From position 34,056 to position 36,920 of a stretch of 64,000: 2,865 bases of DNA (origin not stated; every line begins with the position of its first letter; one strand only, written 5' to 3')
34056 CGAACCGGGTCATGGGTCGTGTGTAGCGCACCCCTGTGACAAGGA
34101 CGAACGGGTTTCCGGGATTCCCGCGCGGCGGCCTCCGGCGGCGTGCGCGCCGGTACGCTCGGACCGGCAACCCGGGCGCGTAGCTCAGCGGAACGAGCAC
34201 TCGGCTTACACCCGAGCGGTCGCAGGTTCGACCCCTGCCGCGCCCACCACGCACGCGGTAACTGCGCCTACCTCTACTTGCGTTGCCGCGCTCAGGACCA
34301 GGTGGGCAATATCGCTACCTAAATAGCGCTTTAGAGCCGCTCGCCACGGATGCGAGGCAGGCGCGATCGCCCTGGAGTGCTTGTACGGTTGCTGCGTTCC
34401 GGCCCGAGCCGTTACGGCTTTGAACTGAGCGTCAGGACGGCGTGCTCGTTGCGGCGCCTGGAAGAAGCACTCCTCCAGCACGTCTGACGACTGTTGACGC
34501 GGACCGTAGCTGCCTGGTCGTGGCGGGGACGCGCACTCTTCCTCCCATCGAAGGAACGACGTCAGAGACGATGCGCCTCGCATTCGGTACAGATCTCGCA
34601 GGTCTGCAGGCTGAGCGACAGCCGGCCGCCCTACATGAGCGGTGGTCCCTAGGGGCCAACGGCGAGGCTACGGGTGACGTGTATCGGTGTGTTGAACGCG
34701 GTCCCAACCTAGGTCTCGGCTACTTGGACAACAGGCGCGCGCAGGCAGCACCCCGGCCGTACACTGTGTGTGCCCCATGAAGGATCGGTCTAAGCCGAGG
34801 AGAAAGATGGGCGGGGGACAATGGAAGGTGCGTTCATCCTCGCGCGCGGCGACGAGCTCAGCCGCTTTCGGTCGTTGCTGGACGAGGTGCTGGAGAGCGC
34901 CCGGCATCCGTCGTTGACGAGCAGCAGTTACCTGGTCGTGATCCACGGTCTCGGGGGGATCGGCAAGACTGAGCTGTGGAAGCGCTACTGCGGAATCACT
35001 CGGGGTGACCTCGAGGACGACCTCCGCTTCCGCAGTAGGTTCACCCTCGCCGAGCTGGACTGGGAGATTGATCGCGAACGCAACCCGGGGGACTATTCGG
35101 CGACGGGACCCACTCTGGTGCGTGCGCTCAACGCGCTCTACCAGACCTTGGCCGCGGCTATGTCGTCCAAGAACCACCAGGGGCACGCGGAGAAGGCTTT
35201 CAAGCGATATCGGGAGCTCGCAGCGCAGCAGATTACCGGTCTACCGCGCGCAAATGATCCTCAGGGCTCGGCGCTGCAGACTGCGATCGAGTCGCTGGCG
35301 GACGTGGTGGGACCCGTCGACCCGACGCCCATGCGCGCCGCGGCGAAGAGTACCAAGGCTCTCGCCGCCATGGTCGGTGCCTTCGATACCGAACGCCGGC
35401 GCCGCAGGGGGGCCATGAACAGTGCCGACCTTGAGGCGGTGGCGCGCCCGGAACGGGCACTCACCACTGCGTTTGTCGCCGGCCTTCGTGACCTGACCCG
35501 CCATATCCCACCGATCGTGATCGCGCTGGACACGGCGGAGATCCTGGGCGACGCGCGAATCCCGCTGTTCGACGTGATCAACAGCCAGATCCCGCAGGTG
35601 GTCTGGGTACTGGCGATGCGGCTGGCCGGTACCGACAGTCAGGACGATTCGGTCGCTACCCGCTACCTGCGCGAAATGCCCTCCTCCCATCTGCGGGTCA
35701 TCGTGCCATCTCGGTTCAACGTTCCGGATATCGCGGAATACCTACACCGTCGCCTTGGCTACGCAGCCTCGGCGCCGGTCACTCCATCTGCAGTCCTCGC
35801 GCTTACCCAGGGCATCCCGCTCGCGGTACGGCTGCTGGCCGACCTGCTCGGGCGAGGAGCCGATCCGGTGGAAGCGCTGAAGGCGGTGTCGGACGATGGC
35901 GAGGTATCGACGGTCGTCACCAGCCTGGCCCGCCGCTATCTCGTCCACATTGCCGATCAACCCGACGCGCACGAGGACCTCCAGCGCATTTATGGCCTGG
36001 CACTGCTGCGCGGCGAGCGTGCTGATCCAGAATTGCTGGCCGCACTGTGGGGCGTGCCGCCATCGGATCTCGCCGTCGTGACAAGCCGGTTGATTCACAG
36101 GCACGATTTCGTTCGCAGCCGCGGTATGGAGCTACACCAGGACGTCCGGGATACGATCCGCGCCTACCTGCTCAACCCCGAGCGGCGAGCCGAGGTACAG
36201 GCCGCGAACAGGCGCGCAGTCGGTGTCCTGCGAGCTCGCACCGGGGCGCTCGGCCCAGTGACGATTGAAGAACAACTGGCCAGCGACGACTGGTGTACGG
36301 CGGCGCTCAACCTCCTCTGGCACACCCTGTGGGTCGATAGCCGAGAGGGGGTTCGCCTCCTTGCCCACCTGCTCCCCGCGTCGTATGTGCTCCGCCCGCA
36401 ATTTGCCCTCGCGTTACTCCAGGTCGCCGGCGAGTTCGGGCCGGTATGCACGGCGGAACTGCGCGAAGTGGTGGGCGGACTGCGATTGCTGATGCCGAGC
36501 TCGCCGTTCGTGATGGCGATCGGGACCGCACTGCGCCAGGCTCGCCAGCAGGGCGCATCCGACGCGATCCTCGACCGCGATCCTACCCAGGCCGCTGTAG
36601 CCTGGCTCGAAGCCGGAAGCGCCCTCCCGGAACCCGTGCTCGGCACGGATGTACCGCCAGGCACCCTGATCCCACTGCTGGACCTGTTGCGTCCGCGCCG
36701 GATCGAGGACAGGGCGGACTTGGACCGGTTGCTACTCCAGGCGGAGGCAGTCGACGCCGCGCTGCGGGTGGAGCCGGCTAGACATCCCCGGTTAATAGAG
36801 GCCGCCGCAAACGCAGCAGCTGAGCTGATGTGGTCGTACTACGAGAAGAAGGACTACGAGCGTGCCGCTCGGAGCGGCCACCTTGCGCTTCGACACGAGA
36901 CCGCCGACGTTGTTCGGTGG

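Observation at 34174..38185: Low-GC insertion after tRNA-Val carrying a STAND NTPase-TPR protein and a coupled small acidic protein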

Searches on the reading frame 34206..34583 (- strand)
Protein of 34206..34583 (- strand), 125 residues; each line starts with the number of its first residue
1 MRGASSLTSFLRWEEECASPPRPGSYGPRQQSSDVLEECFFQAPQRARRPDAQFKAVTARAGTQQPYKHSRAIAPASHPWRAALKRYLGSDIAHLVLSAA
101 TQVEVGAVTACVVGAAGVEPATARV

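Call 61: search_protein_families(library=pfam, proteins=[window:34206-34583:-], max_evalue=1)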
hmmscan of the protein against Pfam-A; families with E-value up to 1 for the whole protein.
window:34206-34583:- (125 aa): 1 family
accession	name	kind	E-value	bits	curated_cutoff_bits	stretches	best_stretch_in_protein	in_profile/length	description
PF13454.12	NAD_binding_9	-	0.041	14.3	21.8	0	69-114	80-125/155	FAD-NAD(P)-binding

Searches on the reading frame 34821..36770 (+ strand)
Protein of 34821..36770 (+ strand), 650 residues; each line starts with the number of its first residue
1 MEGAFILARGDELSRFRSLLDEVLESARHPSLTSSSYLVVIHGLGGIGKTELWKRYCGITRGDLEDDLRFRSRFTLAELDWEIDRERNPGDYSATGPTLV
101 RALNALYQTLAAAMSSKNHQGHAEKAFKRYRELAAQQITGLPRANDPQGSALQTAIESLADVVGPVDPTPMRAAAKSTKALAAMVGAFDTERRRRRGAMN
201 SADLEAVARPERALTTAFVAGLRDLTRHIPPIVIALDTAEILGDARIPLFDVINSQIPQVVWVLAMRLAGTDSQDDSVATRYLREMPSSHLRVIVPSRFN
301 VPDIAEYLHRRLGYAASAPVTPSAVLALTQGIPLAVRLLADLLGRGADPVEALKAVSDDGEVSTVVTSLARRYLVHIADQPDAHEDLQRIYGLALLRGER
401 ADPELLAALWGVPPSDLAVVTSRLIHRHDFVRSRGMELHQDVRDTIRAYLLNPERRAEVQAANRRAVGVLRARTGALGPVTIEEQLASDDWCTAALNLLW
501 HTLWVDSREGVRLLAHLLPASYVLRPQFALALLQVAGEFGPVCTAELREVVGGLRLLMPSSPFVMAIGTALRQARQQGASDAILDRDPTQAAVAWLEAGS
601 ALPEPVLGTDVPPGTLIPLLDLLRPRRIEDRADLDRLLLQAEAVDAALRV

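Call 30: search_protein_families(library=pfam, proteins=[window:34821-36770:+], max_evalue=10)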
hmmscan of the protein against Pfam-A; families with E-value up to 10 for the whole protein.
window:34821-36770:+ (650 aa): 1 family
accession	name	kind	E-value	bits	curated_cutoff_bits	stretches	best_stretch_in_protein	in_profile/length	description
PF13191.12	AAA_16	-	0.84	10.5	32.6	1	22-245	14-147/167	AAA ATPase domain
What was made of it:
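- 35073..35498 (+): Helical insertion of about 140 aa in the nucleotide-binding domain (residues about 85-226). It lies between strand beta-2 and the Walker B strand. The AAA_16 profile match spans 224 residues for 134 profile positions (call 30).
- Closest known: AfsR. Same: Homologues match AAA_16 (call 30).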

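Call 32: find_homologous_proteins(query=window:34821-36770:+)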
Query window:34821-36770:+ (650 aa): 50 proteins with E <= 0.001 among 8000 candidates.
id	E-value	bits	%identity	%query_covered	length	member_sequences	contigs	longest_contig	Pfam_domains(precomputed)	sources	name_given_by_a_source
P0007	9.3e-125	436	42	90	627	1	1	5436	-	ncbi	ncbi:MAG TPA: hypothetical protein VF228_26395, partial [Iamia sp.]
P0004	3.3e-121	424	42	95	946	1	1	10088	PF13431.13,PF13414.13,PF00515.35,PF13424.13,PF13181.13,PF07719.24,PF13191.13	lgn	-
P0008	2.1e-117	411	40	95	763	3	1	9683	-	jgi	jgi:hypothetical protein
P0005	5.0e-113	397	40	98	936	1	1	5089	PF14559.13,PF13431.13,PF13414.13,PF00515.35,PF13424.13,PF13432.13,PF13428.13,PF13181.13,PF07719.24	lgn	-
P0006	2.1e-112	395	41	97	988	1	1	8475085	PF13431.13,PF23914.2,PF13414.13,PF13176.13,PF13428.13,PF13191.13,PF14559.13,PF13371.13,PF00515.35,PF12895.14,PF13424.13,PF13432.13,PF13181.13,PF07719.24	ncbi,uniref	ncbi:tetratricopeptide repeat protein [Actinoplanes sp. CA-015351]|uniref:tetratricopeptide repeat p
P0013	2.8e-112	395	42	84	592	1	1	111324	-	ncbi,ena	-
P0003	4.1e-110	387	39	95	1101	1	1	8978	PF03704.24,PF13431.13,PF23914.2,PF13414.13,PF13428.13,PF14559.13,PF13371.13,PF00515.35,PF25455.3,PF12895.14,PF13424.13,PF21033.5,PF13432.13,PF13181.13,PF07719.24,PF13174.13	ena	-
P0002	5.3e-109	384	39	95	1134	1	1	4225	PF03704.24,PF13431.13,PF23914.2,PF12862.14,PF13414.13,PF21545.4,PF12569.15,PF13428.13,PF01471.24,PF07721.21,PF14559.13,PF13371.13,PF00515.35,PF13424.13,PF21033.5,PF13432.13,PF13429.13,PF13181.13,PF12968.14,PF01239.29,PF07719.24,PF13174.13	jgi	jgi:tetratricopeptide (TPR) repeat protein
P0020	1.1e-87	313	37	86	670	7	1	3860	-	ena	-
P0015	6.5e-84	301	36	85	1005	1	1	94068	PF14559.13,PF13431.13,PF13414.13,PF13371.13,PF00515.35,PF13424.13,PF13432.13,PF13428.13,PF13181.13,PF07719.24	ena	-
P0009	8.3e-84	300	35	99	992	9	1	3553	PF13431.13,PF13414.13,PF13176.13,PF13428.13,PF14559.13,PF13371.13,PF00515.35,PF12895.14,PF13424.13,PF13432.13,PF13181.13,PF07719.24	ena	-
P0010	5.1e-80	288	34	97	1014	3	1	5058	PF14559.13,PF03704.24,PF13431.13,PF13414.13,PF00515.35,PF13424.13,PF13432.13,PF13428.13,PF13181.13,PF07719.24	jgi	jgi:tetratricopeptide (TPR) repeat protein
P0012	3.0e-79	285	34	99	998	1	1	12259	PF13431.13,PF23914.2,PF13414.13,PF13176.13,PF13428.13,PF14559.13,PF13371.13,PF00515.35,PF13424.13,PF13432.13,PF13181.13,PF07719.24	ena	-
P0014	3.1e-72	262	34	95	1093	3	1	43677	PF03704.24,PF13431.13,PF13414.13,PF13428.13,PF13191.13,PF14559.13,PF13371.13,PF00515.35,PF13424.13,PF13432.13,PF13181.13,PF07719.24,PF25199.2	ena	-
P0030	2.0e-68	250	34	83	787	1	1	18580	PF14559.13,PF13431.13,PF13414.13,PF00515.35,PF13424.13,PF13432.13,PF13181.13,PF07719.24,PF13191.13,PF13374.13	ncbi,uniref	ncbi:tetratricopeptide repeat protein [Actinomadura napierensis]|uniref:Orc1-like AAA ATPase domain-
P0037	2.8e-66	243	32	95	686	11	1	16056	PF13191.13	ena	-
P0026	9.0e-64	234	30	85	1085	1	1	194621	PF13431.13,PF23914.2,PF13414.13,PF13176.13,PF13428.13,PF13191.13,PF13374.13,PF07721.21,PF14559.13,PF24575.2,PF13371.13,PF00515.35,PF12895.14,PF13424.13,PF13432.13,PF13181.13,PF07719.24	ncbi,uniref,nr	ncbi:tetratricopeptide repeat protein [Streptomyces sp. V4-01]|uniref:Tetratricopeptide repeat prote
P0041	2.0e-62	230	32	88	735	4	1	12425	PF13191.13,PF11154.14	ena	-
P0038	1.3e-58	217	33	85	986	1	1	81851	PF13431.13,PF23914.2,PF13414.13,PF13176.13,PF13428.13,PF13191.13,PF14559.13,PF13371.13,PF00515.35,PF13424.13,PF13432.13,PF13181.13,PF07719.24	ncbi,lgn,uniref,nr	ncbi:tetratricopeptide repeat protein [Amycolatopsis sp. RTGN1]|uniref:tetratricopeptide repeat prot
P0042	2.6e-58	216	33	87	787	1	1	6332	PF14559.13,PF13414.13,PF13432.13,PF07719.24,PF13191.13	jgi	jgi:tetratricopeptide (TPR) repeat protein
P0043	5.7e-57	212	32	82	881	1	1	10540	PF13191.13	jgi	jgi:tetratricopeptide (TPR) repeat protein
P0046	1.9e-52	197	30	79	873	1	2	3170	PF14559.13,PF13371.13,PF07719.24,PF13191.13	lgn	-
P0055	1.8e-21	95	27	92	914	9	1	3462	PF13431.13,PF23914.2,PF13414.13,PF13176.13,PF13428.13,PF13191.13,PF13374.13,PF14559.13,PF13371.13,PF00515.35,PF12895.14,PF13424.13,PF21033.5,PF13432.13,PF13181.13,PF07719.24,PF13174.13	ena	-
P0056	3.6e-20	90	26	84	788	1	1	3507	PF13431.13,PF23914.2,PF13414.13,PF13176.13,PF13428.13,PF13191.13,PF13374.13,PF14559.13,PF24575.2,PF13371.13,PF00515.35,PF13424.13,PF13432.13,PF13181.13,PF07719.24,PF13174.13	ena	-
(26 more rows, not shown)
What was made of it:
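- On Pfam AAA_16 (PF13191): The precomputed PF13191 tag appears on 13 of the 50 family members listed (call 32).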

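Call 39: search_solved_structures(query=A1, max_evalue=10, show_alignments=2)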
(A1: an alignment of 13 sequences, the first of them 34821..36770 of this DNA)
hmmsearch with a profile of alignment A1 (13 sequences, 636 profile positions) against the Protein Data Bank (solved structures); distinct sequences matched with E-value up to 10: 5.
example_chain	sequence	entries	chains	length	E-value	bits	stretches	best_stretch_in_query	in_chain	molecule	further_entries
6c2u_A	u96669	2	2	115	0.16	13.5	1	5-40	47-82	phosphate-loop protein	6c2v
2gf0_A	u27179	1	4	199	0.41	12.2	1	11-35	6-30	GTP-binding protein Di-Ras1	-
9rs9_C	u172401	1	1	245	0.45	12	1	14-35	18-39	Ras-related protein Rab-23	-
9ibo_A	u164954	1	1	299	2.3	9.7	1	111-160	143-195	TAXI family TRAP transporter solute-binding subunit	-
8s4j_A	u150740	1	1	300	2.3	9.7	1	111-160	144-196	TAXI family TRAP transporter solute-binding subunit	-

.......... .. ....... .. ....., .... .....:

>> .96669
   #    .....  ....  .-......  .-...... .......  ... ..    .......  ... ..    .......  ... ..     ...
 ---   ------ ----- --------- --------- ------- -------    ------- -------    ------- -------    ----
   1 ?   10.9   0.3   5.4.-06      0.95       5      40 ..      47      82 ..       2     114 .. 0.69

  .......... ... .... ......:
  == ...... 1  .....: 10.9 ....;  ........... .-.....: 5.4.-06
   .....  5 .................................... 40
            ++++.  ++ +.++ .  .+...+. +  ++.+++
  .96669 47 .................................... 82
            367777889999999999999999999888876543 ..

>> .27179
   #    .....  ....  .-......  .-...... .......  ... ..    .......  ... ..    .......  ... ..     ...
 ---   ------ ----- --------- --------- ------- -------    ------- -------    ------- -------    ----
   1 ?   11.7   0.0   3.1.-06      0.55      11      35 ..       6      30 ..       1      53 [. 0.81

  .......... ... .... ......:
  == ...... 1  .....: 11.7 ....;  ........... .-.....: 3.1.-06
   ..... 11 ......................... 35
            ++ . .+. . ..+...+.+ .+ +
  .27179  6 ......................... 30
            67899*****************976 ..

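Call 40: find_related_loci(query=A1, collection=metagenome_contigs, flank=6000)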
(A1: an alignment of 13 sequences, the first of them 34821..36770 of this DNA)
Query A1 (650 aa) in metagenome_contigs; peptide patterns used: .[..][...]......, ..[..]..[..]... (x = any residue, [..] = any of these).
272 stretches matched a pattern; 26 encode a relative of the query (tblastn E <= 1e-3); 26 distinct loci.
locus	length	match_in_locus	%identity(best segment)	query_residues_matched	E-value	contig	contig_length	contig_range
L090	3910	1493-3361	42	5-629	4e-135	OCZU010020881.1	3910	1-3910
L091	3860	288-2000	37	5-561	7e-91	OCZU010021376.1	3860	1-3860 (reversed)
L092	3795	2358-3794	40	6-489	7e-83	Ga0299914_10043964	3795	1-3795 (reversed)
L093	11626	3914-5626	33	4-557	6e-78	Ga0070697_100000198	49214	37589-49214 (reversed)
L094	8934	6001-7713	33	4-557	6e-78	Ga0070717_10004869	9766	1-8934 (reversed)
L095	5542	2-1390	38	114-561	7e-75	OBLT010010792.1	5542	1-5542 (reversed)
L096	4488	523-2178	32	4-561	6e-69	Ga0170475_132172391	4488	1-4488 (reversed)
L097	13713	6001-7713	33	4-557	6e-78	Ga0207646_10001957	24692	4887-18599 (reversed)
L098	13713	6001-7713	33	4-557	4e-78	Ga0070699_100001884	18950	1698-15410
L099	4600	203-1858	33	3-519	4e-63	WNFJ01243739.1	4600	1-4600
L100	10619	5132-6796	32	5-519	2e-60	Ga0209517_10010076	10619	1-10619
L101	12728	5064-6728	32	5-519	2e-60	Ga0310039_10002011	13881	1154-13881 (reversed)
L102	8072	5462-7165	34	6-557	2e-58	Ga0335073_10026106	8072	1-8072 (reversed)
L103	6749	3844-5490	31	35-551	2e-54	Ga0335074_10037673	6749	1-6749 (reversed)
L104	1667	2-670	46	366-587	3e-50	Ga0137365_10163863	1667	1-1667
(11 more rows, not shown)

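Call 47: predict_structure(alignment_id=A4)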
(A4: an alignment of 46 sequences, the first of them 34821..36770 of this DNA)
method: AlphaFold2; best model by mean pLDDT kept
length: 650 residues; sequences in the alignment: 46
mean_pLDDT: 83.4   pTM: 0.75
mean pLDDT of the five models: 83.4, 82.8, 82.2, 82.0, 81.4
residues with pLDDT >= 90: 291; 70-90: 242; 50-70: 84; < 50: 33
segments of 3 or more residues with pLDDT < 50: 1-4, 143-150, 163-174, 271-274
pLDDT, mean of each block of 10 residues (from residue 1): 51 91 90 83 83 93 92 96 91 88 96 91 95 87 50 53 45 51 65 69 81 95 94 95 89 92 83 57 85 88 88 72 91 91 90 87 91 82 89 91 95 94 85 83 93 94 98 88 92 97 97 94 90 94 91 81 61 60 66 86 85 80 76 80 69
secondary structure, 60 per line:
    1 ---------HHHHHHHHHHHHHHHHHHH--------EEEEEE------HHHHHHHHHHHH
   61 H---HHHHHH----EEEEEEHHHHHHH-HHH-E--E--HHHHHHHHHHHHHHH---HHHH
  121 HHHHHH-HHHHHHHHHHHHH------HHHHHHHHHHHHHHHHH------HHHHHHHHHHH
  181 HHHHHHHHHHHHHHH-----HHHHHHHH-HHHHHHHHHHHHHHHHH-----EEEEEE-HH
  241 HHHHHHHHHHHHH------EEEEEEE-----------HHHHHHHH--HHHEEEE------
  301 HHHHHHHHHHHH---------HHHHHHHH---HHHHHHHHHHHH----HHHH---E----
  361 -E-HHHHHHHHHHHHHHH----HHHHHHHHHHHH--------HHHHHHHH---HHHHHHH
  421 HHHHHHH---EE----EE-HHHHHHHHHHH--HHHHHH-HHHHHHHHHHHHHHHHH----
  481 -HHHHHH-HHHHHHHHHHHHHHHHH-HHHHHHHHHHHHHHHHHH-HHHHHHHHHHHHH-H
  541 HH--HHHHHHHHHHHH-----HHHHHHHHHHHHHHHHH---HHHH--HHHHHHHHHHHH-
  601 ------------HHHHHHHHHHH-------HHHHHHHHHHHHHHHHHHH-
elements in order: H10-28 E37-42 H49-61 H65-70 E75-80 H81-87 H99-113 H117-126 H128-140 H147-163 H170-195 H201-208 H210-226 E232-237 H239-253 E260-266 H278-285 E291-294 H301-312 H322-329 H333-344 H349-352 H364-378 H383-394 H403-410 H414-427 H440-450 H453-458 H460-476 H482-487 H489-505 H507-524 H526-538 H545-556 H562-578 H582-585 H588-599 H613-623 H631-649
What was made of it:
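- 34821..37835 (+): Effector-less STAND NTPase, 1004 aa, 110 kDa. Domain order is NBD, HD1, WHD, HD2, TPR arm, then a family-specific C-terminal cap. AF2 model of residues 1-650, pLDDT 83.4 (call 47).
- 35073..35498 (+): AF2 secondary structure shows strands E75-80 and E232-237 with helices 81-226 between them; pLDDT is 45-69 over residues 140-200 (call 47).
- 35517..35540 (+): Walker B motif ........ (residues 233-240). D237, T238 and E240 are invariant. The sensor-1-like R267 follows strand beta-4 (nt 35607-35630). The strand positions come from the AF2 model (call 47).
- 35811..35828 (+): GxP motif GIPLAV (residues 331-336) in helical domain HD1. The motif sits at the start of helix 333-344 in the model (call 47).
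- The AF2 model has pLDDT 83 (call 47).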

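Call 52: fold_search(model_id=the predicted structure, library=pdb)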
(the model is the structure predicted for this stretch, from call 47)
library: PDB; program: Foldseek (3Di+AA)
matches with E <= 10: 613; with E <= 0.001: 14
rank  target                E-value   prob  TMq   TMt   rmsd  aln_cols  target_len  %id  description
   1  3j2t_A                1.4e-05  1.00  0.38  0.24  12.3       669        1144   11  An improved model of the human apoptosome (released 2013-04-10)
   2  8hr8_G                3.5e-05  1.00  0.25  0.21  16.1       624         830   13  Structure of heptameric RdrA ring (released 2023-02-01)
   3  8hra_C                5.1e-05  1.00  0.26  0.21  15.8       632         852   13  Structure of heptameric RdrA ring in RNA-loading state (released 2023-02-01)
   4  8dgc_B                7.1e-05  1.00  0.32  0.14  17.3       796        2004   13  Avs3 bound to phage PhiV-1 terminase (released 2022-08-03)
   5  2qen                  8.4e-05  1.00  0.34  0.58  11.5       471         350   13  The walker-type atpase paby2304 of pyrococcus abyssi (released 2008-07-01)
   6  8hr8_F                8.8e-05  1.00  0.26  0.22  15.3       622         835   12  Structure of heptameric RdrA ring (released 2023-02-01)
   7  8hr8_A                9.2e-05  1.00  0.23  0.19  18.6       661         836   11  Structure of heptameric RdrA ring (released 2023-02-01)
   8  9jap_A                9.6e-05  1.00  0.29  0.24  16.0       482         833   11  Helical structure of EfAvs5(SIR2-STAND) (released 2025-03-19)
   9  7wbu                  1.0e-04  1.00  0.24  0.19  18.8       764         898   12  Cryo-EM structure of bovine NLRP9 (released 2022-04-06)
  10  8hr8_E                1.7e-04  1.00  0.22  0.18  20.4       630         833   14  Structure of heptameric RdrA ring (released 2023-02-01)
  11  7wbt_A                2.0e-04  1.00  0.24  0.18  18.8       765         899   12  Crystal structure of bovine NLRP9 (released 2022-04-06)
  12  9lq4_A                4.8e-04  1.00  0.24  0.20  13.1       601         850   15  Structure of the human monomeric NLRP7-TCL1A complex (released 2025-12-10)
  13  9lq2_A                4.8e-04  1.00  0.24  0.18  14.0       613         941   15  Structure of human dimeric NLRP7-TCL1A complex (released 2025-12-10)
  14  7jgr_G                9.4e-04  1.00  0.25  0.40  12.6       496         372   12  Structure of Drosophila ORC bound to DNA (84 bp) and Cdc6 (released 2020-09-09)
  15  5v8f_D                1.1e-03  1.00  0.22  0.29  18.5       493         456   10  Structural basis of MCM2-7 replicative helicase loading by ORC-Cdc6 and Cdt1 (released 2017-05-10)
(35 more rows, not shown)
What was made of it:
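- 34821..37835 (+): Foldseek against PDB gives Apaf-1 at 1.4e-5, then RdrA, Avs3, PAB2304, EfAvs5, NLRP9/7, NRC4 and Sr35 (call 52).
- Closest known: Avs / AVAST antiviral STAND NTPases. Same: Both have a central STAND NTPase with the same NBD-HD1-WHD fold (Foldseek E 7e-5 to 1e-4; call 52).
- Closest known: RADAR. Same: RdrA is the second-best fold match (E 3.5e-5; call 52).
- Top PDB folds are Apaf-1, RdrA, Avs3, PAB2304, EfAvs5, NLRPs, NRC4 and Sr35 (call 52).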

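Call 72: find_related_loci(query=A1, collection=viral_contigs, flank=6000)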
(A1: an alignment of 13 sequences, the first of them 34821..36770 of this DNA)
Query A1 (650 aa) in viral_contigs; peptide patterns used: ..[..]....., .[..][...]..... (x = any residue, [..] = any of these).
44 stretches matched a pattern, but none encodes a relative of the query by tblastn (E <= 1e-3).

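Call 75: search_dna_similar(query=window:34821-36770:+, collection=plasmids, mode=protein, max_rows=15)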
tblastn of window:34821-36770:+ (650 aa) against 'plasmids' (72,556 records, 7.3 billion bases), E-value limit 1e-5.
No match.
